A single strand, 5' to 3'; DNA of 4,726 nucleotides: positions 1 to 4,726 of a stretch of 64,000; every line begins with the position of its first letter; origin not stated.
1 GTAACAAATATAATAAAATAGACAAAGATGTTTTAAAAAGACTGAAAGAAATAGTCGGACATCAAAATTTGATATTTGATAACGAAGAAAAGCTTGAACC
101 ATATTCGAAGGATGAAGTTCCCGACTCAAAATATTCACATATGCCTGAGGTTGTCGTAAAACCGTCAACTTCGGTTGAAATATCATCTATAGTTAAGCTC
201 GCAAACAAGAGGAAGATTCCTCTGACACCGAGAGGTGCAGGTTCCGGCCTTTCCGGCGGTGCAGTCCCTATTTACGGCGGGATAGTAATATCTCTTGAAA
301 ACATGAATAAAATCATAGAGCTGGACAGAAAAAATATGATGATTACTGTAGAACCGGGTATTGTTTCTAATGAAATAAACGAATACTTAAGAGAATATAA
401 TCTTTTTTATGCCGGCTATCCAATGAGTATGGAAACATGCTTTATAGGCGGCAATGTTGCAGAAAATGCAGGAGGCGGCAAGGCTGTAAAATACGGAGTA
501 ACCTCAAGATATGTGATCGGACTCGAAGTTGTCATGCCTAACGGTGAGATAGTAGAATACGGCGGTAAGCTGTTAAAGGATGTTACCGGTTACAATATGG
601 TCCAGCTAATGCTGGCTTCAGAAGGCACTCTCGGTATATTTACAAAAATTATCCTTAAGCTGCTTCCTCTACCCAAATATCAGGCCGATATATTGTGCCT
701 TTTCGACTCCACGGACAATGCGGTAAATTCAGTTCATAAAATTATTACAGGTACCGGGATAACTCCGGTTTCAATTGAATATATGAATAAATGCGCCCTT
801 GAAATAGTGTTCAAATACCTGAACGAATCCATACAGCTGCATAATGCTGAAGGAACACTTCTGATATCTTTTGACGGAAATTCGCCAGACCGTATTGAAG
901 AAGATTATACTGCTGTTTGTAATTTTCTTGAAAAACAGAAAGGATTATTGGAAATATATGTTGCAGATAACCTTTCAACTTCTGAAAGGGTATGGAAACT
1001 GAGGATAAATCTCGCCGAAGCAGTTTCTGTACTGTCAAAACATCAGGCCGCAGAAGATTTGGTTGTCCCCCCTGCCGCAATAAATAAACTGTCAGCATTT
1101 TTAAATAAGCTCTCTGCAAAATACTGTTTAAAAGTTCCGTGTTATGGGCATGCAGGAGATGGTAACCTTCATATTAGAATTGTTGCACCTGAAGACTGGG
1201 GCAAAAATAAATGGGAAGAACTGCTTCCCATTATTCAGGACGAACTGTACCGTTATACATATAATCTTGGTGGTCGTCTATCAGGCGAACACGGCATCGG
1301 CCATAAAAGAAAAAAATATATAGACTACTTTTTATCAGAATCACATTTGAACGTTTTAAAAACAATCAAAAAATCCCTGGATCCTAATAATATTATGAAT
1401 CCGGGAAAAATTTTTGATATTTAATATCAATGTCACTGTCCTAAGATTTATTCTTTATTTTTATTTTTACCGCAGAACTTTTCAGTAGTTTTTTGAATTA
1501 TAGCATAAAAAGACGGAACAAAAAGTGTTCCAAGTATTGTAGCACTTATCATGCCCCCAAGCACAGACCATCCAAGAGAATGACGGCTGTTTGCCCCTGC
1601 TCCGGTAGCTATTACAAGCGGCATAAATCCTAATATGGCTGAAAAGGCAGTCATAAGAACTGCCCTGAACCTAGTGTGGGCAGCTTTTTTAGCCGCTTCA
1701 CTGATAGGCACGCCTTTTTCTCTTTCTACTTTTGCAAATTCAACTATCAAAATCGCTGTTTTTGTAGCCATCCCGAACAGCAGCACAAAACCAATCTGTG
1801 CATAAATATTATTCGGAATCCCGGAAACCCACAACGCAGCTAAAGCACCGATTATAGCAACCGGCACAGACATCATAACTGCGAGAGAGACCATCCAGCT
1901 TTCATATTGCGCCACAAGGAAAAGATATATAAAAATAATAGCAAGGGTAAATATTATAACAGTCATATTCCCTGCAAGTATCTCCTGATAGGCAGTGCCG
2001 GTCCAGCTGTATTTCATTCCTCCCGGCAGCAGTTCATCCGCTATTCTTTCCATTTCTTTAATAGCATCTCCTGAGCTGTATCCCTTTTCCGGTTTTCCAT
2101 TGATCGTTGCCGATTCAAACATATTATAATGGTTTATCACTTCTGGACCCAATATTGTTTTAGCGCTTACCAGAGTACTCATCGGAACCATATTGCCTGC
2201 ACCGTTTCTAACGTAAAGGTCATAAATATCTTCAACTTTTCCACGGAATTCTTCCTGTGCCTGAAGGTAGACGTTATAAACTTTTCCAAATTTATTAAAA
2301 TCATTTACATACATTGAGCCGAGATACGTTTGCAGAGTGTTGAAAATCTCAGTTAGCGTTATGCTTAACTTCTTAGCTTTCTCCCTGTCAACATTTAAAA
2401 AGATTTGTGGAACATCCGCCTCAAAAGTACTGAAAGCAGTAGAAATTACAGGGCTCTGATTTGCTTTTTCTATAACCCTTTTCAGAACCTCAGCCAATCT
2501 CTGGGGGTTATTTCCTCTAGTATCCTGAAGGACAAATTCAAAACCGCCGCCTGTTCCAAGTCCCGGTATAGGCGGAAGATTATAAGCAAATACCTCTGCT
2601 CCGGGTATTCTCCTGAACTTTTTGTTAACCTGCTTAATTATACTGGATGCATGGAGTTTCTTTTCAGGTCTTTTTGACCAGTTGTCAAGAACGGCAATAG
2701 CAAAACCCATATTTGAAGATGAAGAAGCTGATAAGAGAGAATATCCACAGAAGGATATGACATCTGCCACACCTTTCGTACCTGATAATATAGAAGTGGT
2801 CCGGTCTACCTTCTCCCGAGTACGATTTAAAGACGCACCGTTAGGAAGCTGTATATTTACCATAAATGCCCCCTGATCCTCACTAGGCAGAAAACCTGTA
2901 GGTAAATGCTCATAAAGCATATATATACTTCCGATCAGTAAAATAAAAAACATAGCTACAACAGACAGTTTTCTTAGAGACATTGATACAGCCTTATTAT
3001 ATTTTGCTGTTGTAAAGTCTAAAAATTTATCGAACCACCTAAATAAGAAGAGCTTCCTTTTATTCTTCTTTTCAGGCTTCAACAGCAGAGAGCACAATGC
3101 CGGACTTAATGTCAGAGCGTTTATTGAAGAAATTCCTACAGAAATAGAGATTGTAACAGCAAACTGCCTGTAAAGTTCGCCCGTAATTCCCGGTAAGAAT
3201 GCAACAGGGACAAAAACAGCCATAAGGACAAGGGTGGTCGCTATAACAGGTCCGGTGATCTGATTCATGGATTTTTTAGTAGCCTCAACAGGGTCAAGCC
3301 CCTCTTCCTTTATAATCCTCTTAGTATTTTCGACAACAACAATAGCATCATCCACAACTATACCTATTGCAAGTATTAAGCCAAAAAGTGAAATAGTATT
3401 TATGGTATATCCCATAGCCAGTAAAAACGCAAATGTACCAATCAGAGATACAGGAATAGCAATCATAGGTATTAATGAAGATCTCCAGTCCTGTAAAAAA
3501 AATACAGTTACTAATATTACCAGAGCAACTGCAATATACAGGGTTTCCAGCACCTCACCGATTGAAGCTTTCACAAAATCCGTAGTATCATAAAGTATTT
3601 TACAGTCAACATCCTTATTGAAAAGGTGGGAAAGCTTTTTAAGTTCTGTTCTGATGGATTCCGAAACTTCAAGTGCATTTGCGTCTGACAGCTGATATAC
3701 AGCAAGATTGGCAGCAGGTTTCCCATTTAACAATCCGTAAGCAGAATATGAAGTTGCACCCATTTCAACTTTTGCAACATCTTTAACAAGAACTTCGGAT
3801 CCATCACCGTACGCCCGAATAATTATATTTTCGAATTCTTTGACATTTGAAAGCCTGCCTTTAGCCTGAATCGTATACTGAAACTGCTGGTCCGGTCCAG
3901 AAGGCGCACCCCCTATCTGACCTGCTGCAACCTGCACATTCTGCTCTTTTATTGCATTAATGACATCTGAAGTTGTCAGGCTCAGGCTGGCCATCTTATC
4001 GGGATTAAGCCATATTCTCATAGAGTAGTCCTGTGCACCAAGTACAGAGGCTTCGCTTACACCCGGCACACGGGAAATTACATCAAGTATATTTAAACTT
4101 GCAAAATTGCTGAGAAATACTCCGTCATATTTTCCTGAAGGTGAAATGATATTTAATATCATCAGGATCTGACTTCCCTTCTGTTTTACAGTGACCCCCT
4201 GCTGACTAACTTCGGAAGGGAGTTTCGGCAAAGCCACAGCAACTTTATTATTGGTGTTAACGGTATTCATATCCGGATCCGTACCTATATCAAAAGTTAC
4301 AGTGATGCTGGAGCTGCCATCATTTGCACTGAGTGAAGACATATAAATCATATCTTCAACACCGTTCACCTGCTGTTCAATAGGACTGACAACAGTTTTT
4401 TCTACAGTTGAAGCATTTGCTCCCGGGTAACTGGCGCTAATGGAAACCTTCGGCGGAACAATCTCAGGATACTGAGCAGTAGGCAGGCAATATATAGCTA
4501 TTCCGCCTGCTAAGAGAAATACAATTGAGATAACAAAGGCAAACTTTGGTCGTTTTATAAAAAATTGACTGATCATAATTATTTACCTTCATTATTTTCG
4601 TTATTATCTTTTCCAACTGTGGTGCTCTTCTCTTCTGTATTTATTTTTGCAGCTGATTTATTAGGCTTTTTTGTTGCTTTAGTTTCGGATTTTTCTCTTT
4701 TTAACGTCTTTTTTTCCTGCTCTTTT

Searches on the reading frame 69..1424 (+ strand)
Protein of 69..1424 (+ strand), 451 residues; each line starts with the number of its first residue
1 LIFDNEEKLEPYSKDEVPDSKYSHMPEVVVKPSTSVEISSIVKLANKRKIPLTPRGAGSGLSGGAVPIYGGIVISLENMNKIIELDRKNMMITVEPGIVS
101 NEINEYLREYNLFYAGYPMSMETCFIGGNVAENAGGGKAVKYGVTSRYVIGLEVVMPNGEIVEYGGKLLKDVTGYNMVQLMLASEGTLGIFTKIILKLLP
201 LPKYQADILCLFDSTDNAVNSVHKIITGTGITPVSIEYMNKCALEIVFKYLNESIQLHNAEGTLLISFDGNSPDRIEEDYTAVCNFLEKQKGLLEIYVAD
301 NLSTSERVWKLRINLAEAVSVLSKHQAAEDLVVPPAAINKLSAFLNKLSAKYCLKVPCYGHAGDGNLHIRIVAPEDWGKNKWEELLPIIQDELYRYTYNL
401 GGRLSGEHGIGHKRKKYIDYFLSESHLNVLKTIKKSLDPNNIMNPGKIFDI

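Call 5: search_protein_families(library=ncbifam, proteins=[window:69-1424:+], max_evalue=0.00001)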
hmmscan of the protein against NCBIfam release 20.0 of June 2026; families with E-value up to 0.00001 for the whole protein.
window:69-1424:+ (451 aa): 10 families
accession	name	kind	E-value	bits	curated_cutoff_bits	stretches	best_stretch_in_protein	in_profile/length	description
TIGR00387.1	glcD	equivalog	1.5e-113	379.8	567.9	1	29-447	1-413/413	glycolate oxidase subunit GlcD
NF008408.0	PRK11230.1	equivalog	5.1e-77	259.4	897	1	2-447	34-470/499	glycolate oxidase subunit GlcD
NF049975.1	2HglutDHaseYdiJ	equivalog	2.1e-51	174.8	1350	2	171-448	251-539/1018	D-2-hydroxyglutarate dehydrogenase YdiJ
NF008439.0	PRK11282.1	equivalog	1e-26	93.6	284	1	36-225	9-196/358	glycolate oxidase subunit GlcE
TIGR01678.1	FAD_lactone_ox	subfamily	7.5e-15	54.8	396.8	1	21-200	10-180/438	sugar 1,4-lactone oxidase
TIGR01679.1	bact_FAD_ox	subfamily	2.4e-10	39.9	292.25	1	25-201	11-175/419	FAD-linked oxidoreductase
TIGR01676.1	GLDHase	equivalog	2.1e-08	33.5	458.25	1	28-166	64-198/541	L-galactonolactone dehydrogenase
TIGR01677.1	pln_FAD_oxido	subfamily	3.1e-06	26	383.1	1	71-203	83-216/560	FAD-dependent oxidoreductase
NF010480.0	PRK13905.1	equivalog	3.8e-06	26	259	1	27-164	35-164/303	UDP-N-acetylmuramate dehydrogenase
NF053785.1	DcplphribOxDprE1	equivalog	8.8e-06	25.2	500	0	29-163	18-149/449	decaprenylphosphoryl-beta-D-ribose oxidase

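Call 6: search_protein_families(library=pfam, proteins=[window:69-1424:+], max_evalue=0.00001)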
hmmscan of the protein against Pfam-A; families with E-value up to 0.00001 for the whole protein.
window:69-1424:+ (451 aa): 2 families
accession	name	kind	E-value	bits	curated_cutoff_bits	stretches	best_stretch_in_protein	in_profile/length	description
PF02913.24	FAD-oxidase_C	-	1.1e-47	163.3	21.2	1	202-448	2-248/248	FAD linked oxidases, C-terminal domain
PF01565.28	FAD_binding_4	-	1.8e-40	138.3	26.4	1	26-163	1-137/139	FAD binding domain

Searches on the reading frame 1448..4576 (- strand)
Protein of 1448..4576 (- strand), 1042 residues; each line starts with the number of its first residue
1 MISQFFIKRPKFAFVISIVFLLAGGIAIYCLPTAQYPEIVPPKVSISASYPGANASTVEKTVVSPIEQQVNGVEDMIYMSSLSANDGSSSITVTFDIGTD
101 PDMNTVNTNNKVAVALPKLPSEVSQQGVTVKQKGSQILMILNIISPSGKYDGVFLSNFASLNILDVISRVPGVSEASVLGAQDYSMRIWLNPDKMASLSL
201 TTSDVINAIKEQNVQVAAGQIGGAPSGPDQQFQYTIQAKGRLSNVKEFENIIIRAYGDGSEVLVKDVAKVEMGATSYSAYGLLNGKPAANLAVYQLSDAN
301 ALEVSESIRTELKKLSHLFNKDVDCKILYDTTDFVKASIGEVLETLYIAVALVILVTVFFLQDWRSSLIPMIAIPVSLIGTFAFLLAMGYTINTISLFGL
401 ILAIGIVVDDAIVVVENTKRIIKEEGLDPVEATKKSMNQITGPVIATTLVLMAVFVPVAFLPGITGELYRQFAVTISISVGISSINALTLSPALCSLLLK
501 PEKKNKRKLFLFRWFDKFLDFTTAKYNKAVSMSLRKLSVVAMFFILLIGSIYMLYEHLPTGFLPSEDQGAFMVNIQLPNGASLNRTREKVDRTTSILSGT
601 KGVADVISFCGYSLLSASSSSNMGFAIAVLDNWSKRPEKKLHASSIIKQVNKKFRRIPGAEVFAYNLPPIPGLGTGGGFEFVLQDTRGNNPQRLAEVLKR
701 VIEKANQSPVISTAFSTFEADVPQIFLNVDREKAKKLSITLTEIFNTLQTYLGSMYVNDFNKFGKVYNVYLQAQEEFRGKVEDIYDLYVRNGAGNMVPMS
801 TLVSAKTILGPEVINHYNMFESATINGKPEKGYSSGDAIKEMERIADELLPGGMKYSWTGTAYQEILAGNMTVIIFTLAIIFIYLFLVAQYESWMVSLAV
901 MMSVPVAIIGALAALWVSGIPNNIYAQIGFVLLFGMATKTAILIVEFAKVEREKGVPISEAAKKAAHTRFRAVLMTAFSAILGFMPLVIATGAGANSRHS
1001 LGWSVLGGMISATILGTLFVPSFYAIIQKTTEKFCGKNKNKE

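Call 5: search_protein_families(library=ncbifam, proteins=[window:1448-4576:-], max_evalue=0.00001)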
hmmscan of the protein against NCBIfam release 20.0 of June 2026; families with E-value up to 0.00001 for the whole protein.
window:1448-4576:- (1042 aa): 20 families
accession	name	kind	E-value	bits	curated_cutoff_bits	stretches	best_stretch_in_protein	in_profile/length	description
NF000282.2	RND_permease_1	subfamily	0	1364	1250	1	3-1029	1-1029/1029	multidrug efflux RND transporter permease subunit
TIGR00915.1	2A0602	subfamily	0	1228.8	940.35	1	3-1033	2-1034/1050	efflux RND transporter permease subunit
NF007842.1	PRK10555.1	equivalog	2.7e-291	969.1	1854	1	3-1029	2-1028/1036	multidrug efflux RND transporter permease AcrD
NF011706.2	PRK15127.1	equivalog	8.7e-283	941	2150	1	3-1030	2-1032/1049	multidrug efflux RND transporter permease subunit AcrB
NF007131.0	PRK09577.1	equivalog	2.9e-278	925.8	1768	1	3-1032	2-1027/1045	multidrug efflux RND transporter permease subunit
NF000037.1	RND_perm_OqxB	exception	9.6e-277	920.9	2200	1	2-1030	3-1037/1050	multidrug efflux RND transporter permease subunit OqxB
NF033617.1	RND_permease_2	subfamily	1.1e-273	910.8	1250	1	3-1028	1-1008/1009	multidrug efflux RND transporter permease subunit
NF007133.0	PRK09579.1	equivalog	4.1e-200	666.9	1763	1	3-1032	4-1007/1017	multidrug efflux RND transporter permease subunit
NF007905.0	PRK10614.1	equivalog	1.7e-158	529.2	1774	1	5-1040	6-1021/1025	multidrug efflux RND transporter permease subunit MdtC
NF007798.0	PRK10503.1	equivalog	1.3e-151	506.4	1584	1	3-1039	13-1034/1040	MdtB/MuxB family multidrug efflux RND transporter permease subunit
TIGR00914.1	2A0601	subfamily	3.6e-108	362.7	701.45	1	14-1034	17-1042/1051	CusA/CzcA family heavy metal efflux RND transporter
TIGR00921.1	2A067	subfamily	1.9e-17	62.6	351.9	2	871-1041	193-360/733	hydrophobe/amphiphile efflux-3 (HAE3) family transporter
TIGR00916.1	2A0604s01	subfamily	7.3e-13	48.7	148.6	1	339-485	87-228/231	SecD/SecF family protein translocase subunit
NF009583.0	PRK13024.1-3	subfamily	6.1e-10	37.8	721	1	343-592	282-517/755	protein translocase subunit SecDF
TIGR00833.1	actII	subfamily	1.2e-09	37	874.7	0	349-497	184-331/910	MMPL family RND transporter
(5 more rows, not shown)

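Call 6: search_protein_families(library=pfam, proteins=[window:1448-4576:-], max_evalue=0.00001)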
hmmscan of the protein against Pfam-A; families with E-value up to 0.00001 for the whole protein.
window:1448-4576:- (1042 aa): 3 families
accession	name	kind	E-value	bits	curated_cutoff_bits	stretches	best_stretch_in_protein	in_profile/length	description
PF00873.25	ACR_tran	-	0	1130.5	28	1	2-1027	1-1020/1021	AcrB/AcrD/AcrF family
PF03176.21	MMPL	-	6e-14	52.2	20.5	2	333-514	136-319/333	MMPL family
PF02355.23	SecD_SecF_C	-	2.4e-06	27.5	20.5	1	323-493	9-181/189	Protein export membrane protein SecD/SecF, C-terminal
